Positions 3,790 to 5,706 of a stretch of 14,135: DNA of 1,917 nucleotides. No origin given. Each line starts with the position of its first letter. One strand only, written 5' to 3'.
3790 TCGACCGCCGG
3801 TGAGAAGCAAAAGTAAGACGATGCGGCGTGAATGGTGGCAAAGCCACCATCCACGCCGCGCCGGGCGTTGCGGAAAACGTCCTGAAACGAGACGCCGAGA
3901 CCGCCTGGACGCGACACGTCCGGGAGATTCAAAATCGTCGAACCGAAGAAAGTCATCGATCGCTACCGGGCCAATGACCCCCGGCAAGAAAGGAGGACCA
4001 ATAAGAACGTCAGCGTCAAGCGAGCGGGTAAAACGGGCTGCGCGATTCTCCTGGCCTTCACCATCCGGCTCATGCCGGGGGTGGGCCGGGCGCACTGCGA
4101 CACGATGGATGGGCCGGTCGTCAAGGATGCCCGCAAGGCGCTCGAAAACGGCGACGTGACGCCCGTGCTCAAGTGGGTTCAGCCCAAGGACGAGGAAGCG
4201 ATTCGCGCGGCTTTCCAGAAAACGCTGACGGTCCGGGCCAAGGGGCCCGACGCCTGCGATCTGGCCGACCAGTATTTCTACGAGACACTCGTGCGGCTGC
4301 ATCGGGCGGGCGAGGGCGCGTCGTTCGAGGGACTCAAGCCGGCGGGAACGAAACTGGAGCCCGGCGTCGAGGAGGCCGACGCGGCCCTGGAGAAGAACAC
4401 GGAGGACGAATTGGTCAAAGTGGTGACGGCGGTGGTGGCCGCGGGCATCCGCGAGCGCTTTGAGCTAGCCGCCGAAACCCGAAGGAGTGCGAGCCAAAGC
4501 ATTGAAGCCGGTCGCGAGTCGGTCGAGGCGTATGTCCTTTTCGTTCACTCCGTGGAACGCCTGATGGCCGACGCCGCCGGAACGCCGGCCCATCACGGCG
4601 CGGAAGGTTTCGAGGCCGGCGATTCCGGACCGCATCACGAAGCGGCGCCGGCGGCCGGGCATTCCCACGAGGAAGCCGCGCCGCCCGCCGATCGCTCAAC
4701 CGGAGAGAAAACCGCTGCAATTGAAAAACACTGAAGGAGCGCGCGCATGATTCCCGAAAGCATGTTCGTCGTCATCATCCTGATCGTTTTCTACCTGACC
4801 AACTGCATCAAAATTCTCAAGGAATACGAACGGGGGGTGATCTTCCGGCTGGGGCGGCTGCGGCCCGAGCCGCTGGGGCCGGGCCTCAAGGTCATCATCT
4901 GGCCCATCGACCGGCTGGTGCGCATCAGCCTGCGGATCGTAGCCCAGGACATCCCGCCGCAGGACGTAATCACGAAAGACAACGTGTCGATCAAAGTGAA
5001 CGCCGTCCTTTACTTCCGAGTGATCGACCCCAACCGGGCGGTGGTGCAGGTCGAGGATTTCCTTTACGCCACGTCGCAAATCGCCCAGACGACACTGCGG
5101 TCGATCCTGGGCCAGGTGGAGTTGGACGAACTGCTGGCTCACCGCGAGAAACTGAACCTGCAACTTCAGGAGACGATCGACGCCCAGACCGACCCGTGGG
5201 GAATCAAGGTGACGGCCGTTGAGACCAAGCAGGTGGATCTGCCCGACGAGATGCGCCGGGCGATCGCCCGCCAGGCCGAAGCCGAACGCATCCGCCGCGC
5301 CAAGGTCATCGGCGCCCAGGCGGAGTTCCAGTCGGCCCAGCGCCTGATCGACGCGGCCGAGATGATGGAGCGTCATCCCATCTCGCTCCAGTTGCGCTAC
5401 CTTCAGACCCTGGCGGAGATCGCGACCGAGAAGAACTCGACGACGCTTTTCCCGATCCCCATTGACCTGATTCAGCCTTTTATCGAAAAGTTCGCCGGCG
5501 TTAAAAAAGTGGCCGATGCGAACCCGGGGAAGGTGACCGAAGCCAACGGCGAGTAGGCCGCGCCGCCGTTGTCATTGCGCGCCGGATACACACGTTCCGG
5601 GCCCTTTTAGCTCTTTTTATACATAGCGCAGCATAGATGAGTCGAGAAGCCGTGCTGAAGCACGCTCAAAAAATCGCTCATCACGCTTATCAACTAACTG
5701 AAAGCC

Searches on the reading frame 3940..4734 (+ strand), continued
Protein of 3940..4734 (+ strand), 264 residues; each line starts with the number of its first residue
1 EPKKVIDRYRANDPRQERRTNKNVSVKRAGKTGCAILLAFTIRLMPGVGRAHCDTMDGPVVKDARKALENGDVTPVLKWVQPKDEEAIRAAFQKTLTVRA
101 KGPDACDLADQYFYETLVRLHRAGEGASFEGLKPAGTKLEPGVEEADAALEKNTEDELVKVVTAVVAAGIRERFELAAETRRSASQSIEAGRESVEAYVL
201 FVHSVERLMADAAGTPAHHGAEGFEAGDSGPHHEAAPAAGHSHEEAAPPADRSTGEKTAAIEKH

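Call 65: search_protein_families(library=pfam, proteins=[P0259, P0264, P0274, P0288, P0304, P0307, P0318, P0334, P0362, P0357], max_evalue=0.001)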
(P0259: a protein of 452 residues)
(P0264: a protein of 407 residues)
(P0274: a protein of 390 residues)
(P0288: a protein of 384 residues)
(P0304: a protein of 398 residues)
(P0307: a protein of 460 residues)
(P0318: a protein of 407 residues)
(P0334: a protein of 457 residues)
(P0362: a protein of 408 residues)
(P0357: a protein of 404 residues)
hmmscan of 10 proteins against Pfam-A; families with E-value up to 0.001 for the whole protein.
P0259 (452 aa): 2 families
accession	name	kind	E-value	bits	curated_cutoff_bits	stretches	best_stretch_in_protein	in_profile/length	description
PF20046.4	DUF6448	-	6.8e-57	192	27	1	32-178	1-147/147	Family of unknown function (DUF6448)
PF01814.28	Hemerythrin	-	1.9e-17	64.4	25.3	1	274-409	2-126/127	Hemerythrin HHE cation binding domain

P0264 (407 aa): 2 families
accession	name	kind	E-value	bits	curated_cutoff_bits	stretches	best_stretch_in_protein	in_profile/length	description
PF20046.4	DUF6448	-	5.7e-56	189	27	1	36-183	1-147/147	Family of unknown function (DUF6448)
PF01814.28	Hemerythrin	-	1.9e-16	61.2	25.3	1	229-363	3-126/127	Hemerythrin HHE cation binding domain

P0274 (390 aa): 2 families
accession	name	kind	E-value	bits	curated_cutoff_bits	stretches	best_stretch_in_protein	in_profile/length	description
PF20046.4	DUF6448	-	2e-56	190.5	27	1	33-180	1-147/147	Family of unknown function (DUF6448)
PF01814.28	Hemerythrin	-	5.5e-16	59.6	25.3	1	215-345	2-124/127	Hemerythrin HHE cation binding domain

P0288 (384 aa): 2 families
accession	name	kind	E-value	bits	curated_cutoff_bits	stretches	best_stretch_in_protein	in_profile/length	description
PF20046.4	DUF6448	-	1.2e-55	187.9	27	1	32-179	1-147/147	Family of unknown function (DUF6448)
PF01814.28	Hemerythrin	-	2.2e-16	60.9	25.3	1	208-333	2-125/127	Hemerythrin HHE cation binding domain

P0304 (398 aa): 2 families
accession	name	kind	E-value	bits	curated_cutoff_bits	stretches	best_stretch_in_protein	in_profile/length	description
PF20046.4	DUF6448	-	2.3e-52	177.3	27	1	34-180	2-147/147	Family of unknown function (DUF6448)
PF01814.28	Hemerythrin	-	2.3e-15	57.6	25.3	1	221-353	2-124/127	Hemerythrin HHE cation binding domain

P0307 (460 aa): 3 families
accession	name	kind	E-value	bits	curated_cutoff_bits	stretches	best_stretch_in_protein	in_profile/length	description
PF20046.4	DUF6448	-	3.6e-57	192.9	27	1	35-181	1-146/147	Family of unknown function (DUF6448)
PF01814.28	Hemerythrin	-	4.8e-17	63.1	25.3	1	303-455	4-127/127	Hemerythrin HHE cation binding domain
PF04405.19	ScdA_N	-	5.1e-15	55.3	32.5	1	225-276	3-54/56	Domain of Unknown function (DUF542)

P0318 (407 aa): 2 families
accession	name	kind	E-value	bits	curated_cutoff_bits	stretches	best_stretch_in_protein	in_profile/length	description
PF20046.4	DUF6448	-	6.7e-53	179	27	1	41-187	1-147/147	Family of unknown function (DUF6448)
PF01814.28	Hemerythrin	-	4.3e-16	60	25.3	1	228-359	2-125/127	Hemerythrin HHE cation binding domain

P0334 (457 aa): 3 families
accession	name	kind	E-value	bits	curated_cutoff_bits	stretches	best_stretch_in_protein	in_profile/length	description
PF20046.4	DUF6448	-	5.1e-53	179.4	27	1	37-183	1-147/147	Family of unknown function (DUF6448)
PF04405.19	ScdA_N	-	3.5e-22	78.3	32.5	1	223-274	2-53/56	Domain of Unknown function (DUF542)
PF01814.28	Hemerythrin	-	3.8e-21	76.3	25.3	1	303-447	7-127/127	Hemerythrin HHE cation binding domain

P0362 (408 aa): 2 families
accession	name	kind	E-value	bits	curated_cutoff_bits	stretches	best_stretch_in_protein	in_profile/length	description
PF20046.4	DUF6448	-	5.7e-51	172.8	27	1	30-177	1-147/147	Family of unknown function (DUF6448)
PF01814.28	Hemerythrin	-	5.3e-16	59.7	25.3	1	228-364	2-127/127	Hemerythrin HHE cation binding domain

P0357 (404 aa): 2 families
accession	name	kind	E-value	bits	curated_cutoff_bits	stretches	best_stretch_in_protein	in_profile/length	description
PF20046.4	DUF6448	-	5.2e-51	172.9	27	1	233-374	1-147/147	Family of unknown function (DUF6448)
PF01814.28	Hemerythrin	-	1.7e-14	54.8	25.3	1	4-140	2-127/127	Hemerythrin HHE cation binding domain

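Call 74: find_encoding_contigs(protein=P0081, flank=6000, max_places=1)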
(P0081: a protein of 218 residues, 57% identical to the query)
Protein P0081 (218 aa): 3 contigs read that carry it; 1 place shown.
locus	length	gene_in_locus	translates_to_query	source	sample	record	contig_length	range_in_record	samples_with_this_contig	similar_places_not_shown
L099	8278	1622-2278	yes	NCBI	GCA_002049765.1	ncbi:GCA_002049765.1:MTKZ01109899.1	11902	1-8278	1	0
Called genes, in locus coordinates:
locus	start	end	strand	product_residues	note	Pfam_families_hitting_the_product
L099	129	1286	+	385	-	-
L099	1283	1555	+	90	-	-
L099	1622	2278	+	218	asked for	PF20046:DUF6448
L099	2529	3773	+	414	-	PF04282:DUF438, PF01814:Hemerythrin, PF08448:PAS_4 (weak), PF13596:PAS_10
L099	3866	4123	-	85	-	PF08984:DUF1858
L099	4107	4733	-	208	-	-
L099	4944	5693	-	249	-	-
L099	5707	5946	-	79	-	PF01850:PIN (weak)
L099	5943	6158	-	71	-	-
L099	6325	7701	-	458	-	PF17785:PUA_3, PF10672:Methyltrans_SAM, PF02475:TRM5-TYW2_MTfase, PF06325:PrmA, PF05175:MTS, PF09445:Methyltransf_15, PF13847:Methyltransf_31, PF13649:Methyltransf_25, +2 more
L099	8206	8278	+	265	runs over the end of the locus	PF00657:Lipase_GDSL, PF13472:Lipase_GDSL_2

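Call 75: find_encoding_contigs(protein=P0036, flank=6000, max_places=1)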
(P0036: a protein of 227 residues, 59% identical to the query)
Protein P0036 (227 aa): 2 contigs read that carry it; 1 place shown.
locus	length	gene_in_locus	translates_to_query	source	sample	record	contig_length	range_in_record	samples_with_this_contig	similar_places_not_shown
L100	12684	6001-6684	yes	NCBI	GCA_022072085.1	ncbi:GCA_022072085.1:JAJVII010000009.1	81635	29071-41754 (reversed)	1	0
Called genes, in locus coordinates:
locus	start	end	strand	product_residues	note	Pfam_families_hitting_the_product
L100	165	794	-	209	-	PF03458:Gly_transporter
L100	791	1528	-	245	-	PF00871:Acetate_kinase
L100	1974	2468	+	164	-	-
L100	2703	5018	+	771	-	PF22085:NorB_cytochrome_c-like, PF00115:COX1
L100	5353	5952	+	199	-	PF00440:TetR_N, PF08359:TetR_C_4, PF17932:TetR_C_24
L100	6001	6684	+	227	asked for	PF20046:DUF6448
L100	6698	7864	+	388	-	PF25954:Beta-barrel_RND_2 (weak), PF25975:CzcB_C (weak), PF25989:YknX_C (weak)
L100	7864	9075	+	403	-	PF12704:MacB_PCD, PF02687:FtsX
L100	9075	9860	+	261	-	PF00005:ABC_tran, PF02463:SMC_N (weak), PF13304:AAA_21 (faint)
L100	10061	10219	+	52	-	PF00301:Rubredoxin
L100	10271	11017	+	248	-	PF04405:ScdA_N, PF01814:Hemerythrin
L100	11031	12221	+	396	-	PF00753:Lactamase_B, PF19583:ODP, PF12706:Lactamase_B_2, PF00258:Flavodoxin_1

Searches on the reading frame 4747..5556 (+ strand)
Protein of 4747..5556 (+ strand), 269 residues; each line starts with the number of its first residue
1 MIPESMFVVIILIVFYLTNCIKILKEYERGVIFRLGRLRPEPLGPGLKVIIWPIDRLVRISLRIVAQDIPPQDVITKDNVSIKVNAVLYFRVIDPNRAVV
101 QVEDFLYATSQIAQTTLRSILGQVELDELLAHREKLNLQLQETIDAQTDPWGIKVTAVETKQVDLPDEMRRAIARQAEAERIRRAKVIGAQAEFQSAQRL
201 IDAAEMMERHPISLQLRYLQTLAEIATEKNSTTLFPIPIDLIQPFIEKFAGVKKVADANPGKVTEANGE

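Call 3: search_protein_families(library=pfam, proteins=[window:4747-5556:+], max_evalue=0.01)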
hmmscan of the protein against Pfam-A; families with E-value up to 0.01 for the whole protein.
window:4747-5556:+ (269 aa): 2 families
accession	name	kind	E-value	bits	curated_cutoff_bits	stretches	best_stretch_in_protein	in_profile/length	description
PF01145.31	Band_7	-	1e-34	120.5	23.6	1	23-193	2-175/176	SPFH domain / Band 7 family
PF13421.11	Band_7_1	-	1.1e-05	25.6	24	1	110-178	138-208/211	SPFH domain-Band 7 family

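Call 7: search_protein_families(library=ncbifam, proteins=[window:4747-5556:+], max_evalue=0.01)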
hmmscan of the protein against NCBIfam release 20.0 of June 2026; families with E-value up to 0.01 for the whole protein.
window:4747-5556:+ (269 aa): 5 families
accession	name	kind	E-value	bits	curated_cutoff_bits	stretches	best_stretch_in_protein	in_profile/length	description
TIGR01933.1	hflK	equivalog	2e-18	66.8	159.4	1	21-190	1-177/261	FtsH protease activity modulator HflK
TIGR01932.1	hflC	equivalog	5.7e-15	55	134.4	1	5-143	4-156/318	protease modulator HflC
NF008181.0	PRK10930.1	equivalog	6.6e-11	41.6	660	1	8-204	84-290/419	FtsH protease activity modulator HflK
NF008259.0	PRK11029.1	equivalog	6.3e-07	28.7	427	1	5-143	4-154/334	protease modulator HflC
NF058507.1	FlotScfldFlot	equivalog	0.004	16.3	700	1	51-202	61-220/477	flotillin lipid rafts scaffold protein FloT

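Call 55: search_solved_structures(query=window:4747-5553:+, max_evalue=1e-10, show_alignments=0)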
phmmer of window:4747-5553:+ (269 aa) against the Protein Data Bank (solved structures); distinct sequences matched with E-value up to 1e-10: 13.
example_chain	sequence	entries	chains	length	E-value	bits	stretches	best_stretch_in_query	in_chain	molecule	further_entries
9oh9_A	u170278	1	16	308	5.4e-65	222.5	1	8-246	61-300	Stomatin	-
9wmj_A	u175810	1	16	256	7.9e-65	222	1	8-245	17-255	Stomatin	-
9wkz_A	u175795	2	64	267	9.2e-65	221.8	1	8-245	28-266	Stomatin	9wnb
9z7u_F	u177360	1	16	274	1e-64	221.7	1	8-245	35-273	Stomatin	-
3bk6_A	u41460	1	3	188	5e-62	212.8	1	55-231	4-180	PH stomatin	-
8gn9_A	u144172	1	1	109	2.6e-40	141.7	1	60-166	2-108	Stomatin homolog PH1511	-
9zd2_F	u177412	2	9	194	1.5e-38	135.9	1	8-166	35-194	Stomatin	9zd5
8z5g_A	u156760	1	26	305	1.1e-31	113.5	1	11-195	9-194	Protein QmcA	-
2rpb_A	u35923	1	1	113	3.2e-30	108.7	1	60-167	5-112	hypothetical membrane protein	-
4fvf_A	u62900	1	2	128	9.5e-30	107.1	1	55-179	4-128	Stomatin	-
4fvj_A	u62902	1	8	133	1e-29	107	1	54-179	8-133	Stomatin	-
4fvg_A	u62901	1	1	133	9.6e-29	103.8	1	55-179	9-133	Stomatin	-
7wh3_A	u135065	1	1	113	9.5e-25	90.7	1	60-166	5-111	Stomatin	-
